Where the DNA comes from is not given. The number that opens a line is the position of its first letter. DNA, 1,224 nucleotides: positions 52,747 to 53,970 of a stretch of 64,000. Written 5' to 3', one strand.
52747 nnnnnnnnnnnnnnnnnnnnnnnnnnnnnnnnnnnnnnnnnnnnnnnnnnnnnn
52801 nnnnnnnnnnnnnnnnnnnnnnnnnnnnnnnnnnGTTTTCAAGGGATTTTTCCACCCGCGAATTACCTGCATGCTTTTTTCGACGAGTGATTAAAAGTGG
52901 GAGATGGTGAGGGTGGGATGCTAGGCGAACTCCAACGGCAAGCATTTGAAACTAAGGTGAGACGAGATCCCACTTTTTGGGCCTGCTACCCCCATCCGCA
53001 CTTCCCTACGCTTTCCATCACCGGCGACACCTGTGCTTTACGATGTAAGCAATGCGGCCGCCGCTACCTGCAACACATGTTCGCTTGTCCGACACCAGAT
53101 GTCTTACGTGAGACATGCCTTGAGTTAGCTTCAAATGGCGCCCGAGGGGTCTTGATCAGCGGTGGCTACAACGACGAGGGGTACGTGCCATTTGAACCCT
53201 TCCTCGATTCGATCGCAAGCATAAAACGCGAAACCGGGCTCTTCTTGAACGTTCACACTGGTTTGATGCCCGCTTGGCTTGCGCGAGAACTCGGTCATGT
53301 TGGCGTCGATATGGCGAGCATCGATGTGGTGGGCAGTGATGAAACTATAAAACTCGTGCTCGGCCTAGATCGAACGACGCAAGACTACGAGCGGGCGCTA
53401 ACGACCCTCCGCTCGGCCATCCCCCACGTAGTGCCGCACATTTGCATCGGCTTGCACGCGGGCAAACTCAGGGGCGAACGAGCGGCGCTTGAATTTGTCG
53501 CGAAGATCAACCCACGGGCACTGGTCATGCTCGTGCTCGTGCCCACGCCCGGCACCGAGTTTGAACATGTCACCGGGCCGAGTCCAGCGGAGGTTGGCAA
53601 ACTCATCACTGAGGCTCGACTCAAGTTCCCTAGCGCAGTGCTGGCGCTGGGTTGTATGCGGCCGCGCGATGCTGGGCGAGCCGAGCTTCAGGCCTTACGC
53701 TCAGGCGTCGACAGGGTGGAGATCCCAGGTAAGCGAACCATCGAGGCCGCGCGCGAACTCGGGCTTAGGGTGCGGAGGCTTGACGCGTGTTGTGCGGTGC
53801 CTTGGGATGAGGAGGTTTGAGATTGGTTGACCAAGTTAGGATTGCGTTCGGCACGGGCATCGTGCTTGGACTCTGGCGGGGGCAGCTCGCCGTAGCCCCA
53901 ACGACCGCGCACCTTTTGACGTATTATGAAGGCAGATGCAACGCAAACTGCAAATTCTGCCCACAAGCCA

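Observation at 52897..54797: Two adjacent radical-SAM genes between lplA/lplB and gcvH: candidate two-component lipoyl synthase (LipS1/LipS2)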

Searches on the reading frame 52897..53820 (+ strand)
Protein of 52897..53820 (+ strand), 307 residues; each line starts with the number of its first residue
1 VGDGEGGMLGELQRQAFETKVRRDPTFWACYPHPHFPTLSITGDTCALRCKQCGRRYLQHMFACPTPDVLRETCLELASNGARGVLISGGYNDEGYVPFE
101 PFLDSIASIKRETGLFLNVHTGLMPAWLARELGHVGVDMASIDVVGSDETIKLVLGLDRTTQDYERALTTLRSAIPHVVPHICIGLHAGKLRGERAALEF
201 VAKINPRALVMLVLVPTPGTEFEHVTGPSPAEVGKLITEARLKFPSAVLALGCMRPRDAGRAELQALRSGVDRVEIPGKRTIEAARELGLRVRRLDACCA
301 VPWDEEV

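Call 3: search_protein_families(library=pfam, proteins=[window:52897-53820:+], max_evalue=0.01)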
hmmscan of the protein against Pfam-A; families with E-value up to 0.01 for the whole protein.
window:52897-53820:+ (307 aa): 1 family
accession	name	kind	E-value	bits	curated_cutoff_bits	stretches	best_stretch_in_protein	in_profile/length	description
PF04055.27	Radical_SAM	-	7.2e-08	33.2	29.5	1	41-184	2-149/166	Radical SAM superfamily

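Call 4: search_protein_families(library=ncbifam, proteins=[window:52897-53820:+], max_evalue=0.01)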
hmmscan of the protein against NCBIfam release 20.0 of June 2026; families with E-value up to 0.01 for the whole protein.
window:52897-53820:+ (307 aa): 3 families
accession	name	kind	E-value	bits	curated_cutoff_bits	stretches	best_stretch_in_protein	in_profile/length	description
NF053742.1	LipS1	equivalog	9.3e-75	251.7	230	1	34-299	5-268/268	LipS1 family lipoyl synthase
TIGR00433.2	bioB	equivalog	2e-07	30.6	225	1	46-272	51-279/307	biotin synthase BioB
TIGR02495.1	NrdG2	equivalog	0.0037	16.6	131.15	1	42-174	22-153/193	anaerobic ribonucleoside-triphosphate reductase activating protein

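Call 5: search_solved_structures(query=window:52897-53820:+, max_evalue=0.01)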
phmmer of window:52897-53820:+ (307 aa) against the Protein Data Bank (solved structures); distinct sequences matched with E-value up to 0.01: 1.
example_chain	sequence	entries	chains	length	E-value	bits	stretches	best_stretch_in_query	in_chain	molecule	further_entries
8vdw_A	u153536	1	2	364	0.00028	23.5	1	45-281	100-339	Biotin synthase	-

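Call 15: find_homologous_proteins(query=window:52897-53820:+, max_evalue=0.00001)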
Query window:52897-53820:+ (307 aa): 3330 proteins with E <= 0.00001 among 8000 candidates; the best 120 are listed.
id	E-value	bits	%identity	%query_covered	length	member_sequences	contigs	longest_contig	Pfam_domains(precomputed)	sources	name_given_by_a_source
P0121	8.1e-202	687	100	98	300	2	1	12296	PF04055.28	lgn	-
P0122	6.5e-172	589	85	98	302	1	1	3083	PF04055.28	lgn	-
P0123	2.6e-149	515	75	97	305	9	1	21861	-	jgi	-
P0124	2.2e-147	508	73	96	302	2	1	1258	-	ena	-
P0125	2.5e-147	508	72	98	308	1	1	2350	PF04055.28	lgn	-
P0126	4.5e-147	507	72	96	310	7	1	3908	-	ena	-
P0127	4.2e-146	504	71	97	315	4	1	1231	PF04055.28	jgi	jgi:hypothetical protein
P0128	5.1e-146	504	70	99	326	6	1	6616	PF04055.28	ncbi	-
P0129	5.4e-146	504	72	95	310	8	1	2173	PF04055.28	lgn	-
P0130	1.8e-145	502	74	96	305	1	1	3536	PF04055.28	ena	-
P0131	2.5e-145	502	72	96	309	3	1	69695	PF04055.28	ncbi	-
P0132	2.0e-144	499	70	98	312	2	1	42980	-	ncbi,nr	ncbi:MAG: hypothetical protein QMD95_00860 [Candidatus Hodarchaeaceae archaeon]|nr:hypothetical prot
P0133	2.1e-142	492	69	96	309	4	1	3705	PF04055.28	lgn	-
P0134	1.6e-141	489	70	97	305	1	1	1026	PF04055.28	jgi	jgi:hypothetical protein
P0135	2.8e-141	488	69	96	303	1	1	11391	PF04055.28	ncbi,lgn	-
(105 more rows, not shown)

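Call 57: predict_structure(alignment_id=A3)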
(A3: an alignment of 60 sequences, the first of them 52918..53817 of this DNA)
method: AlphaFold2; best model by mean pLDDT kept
length: 300 residues; sequences in the alignment: 60
mean_pLDDT: 92.2   pTM: 0.90
mean pLDDT of the five models: 92.2, 91.5, 85.3, 85.0, 84.4
residues with pLDDT >= 90: 238; 70-90: 47; 50-70: 12; < 50: 3
segments of 3 or more residues with pLDDT < 50: 298-300
pLDDT, mean of each block of 10 residues (from residue 1): 89 97 93 92 81 92 98 96 92 98 98 94 98 96 92 96 97 95 95 96 89 85 95 98 81 81 95 96 95 69
secondary structure, 60 per line:
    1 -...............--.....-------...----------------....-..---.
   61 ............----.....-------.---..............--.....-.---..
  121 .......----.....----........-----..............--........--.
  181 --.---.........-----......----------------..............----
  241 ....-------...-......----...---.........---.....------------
elements in order: H2-16 E19-23 E31-33 H50-53 H60-72 E77-81 H93-106 E109-113 H119-127 E132-136 H141-148 H154-167 E170-177 H187-195 E201-206 H223-236 E241-244 H256-261 E266-268 H272-280 E284-288

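Call 61: fold_search(model_id=the predicted structure, library=pdb)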
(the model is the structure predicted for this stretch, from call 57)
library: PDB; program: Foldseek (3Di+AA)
matches with E <= 10: 1855; with E <= 0.001: 412
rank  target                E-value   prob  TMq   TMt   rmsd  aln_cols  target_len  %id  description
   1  8vdw_B                2.1e-15  1.00  0.66  0.61   5.3       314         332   17  X-Ray Crystal Structure of the biotin synthase from V. parvula (released 2024-01-24)
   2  8vdw_A                8.5e-15  1.00  0.67  0.63   5.1       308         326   17  X-Ray Crystal Structure of the biotin synthase from V. parvula (released 2024-01-24)
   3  8vcw                  2.3e-14  1.00  0.70  0.65   5.1       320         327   16  X-Ray Crystal Structure of the biotin synthase from B. obeum (released 2024-01-24)
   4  5fep                  2.1e-13  1.00  0.68  0.61   5.8       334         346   14  HydE from T. maritima in complex with (2R,4R)-MeTDA (released 2016-04-06)
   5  3iiz                  2.2e-13  1.00  0.67  0.60   5.9       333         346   14  X-ray structure of the FeFe-hydrogenase maturase HydE from T. maritima in complex with S-adenosyl-L-methionine (released 2009-09-22)
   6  8qmk                  3.7e-13  1.00  0.68  0.59   6.3       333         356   14  Enzymatically-produced complex-B bound TmHydE structure (released 2023-11-22)
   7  7o1t                  4.2e-13  1.00  0.68  0.59   5.6       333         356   14  Fe(CO)2CNCl species bound [HydE from T. Maritima (released 2021-05-26)
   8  1r30_A                5.0e-13  1.00  0.71  0.69   4.4       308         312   18  The Crystal Structure of Biotin Synthase, an S-Adenosylmethionine-Dependent Radical Enzyme (released 2004-01-13)
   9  1r30_B                7.0e-13  1.00  0.71  0.69   4.4       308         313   18  The Crystal Structure of Biotin Synthase, an S-Adenosylmethionine-Dependent Radical Enzyme (released 2004-01-13)
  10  5few                  7.0e-13  1.00  0.69  0.61   5.7       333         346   15  HydE from T. maritima in complex with S-adenosyl-L-cysteine (final product) (released 2016-04-06)
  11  3ciw                  7.9e-13  1.00  0.67  0.60   5.9       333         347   15  X-RAY structure of the [FeFe]-hydrogenase maturase HydE from thermotoga maritima (released 2008-04-08)
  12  7o1p                  1.1e-12  1.00  0.68  0.62   4.9       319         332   15  [FeFe]-hydrogenase maturase HydE from T. Maritima (C-ter stretch absent) (released 2021-05-26)
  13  7o1o                  1.7e-12  1.00  0.68  0.59   5.8       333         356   14  Complex-B bound [FeFe]-hydrogenase maturase HydE fromT. Maritima (Auxiliary cluster deleted variant) (released 2021-05-26)
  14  3t7v                  2.8e-12  1.00  0.67  0.61   5.1       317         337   17  Crystal structure of methylornithine synthase (PylB) (released 2011-11-30)
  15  5ff2                  3.6e-12  1.00  0.68  0.60   5.8       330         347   14  HydE from T. maritima in complex with (2R,4R)-TDA (released 2016-04-06)
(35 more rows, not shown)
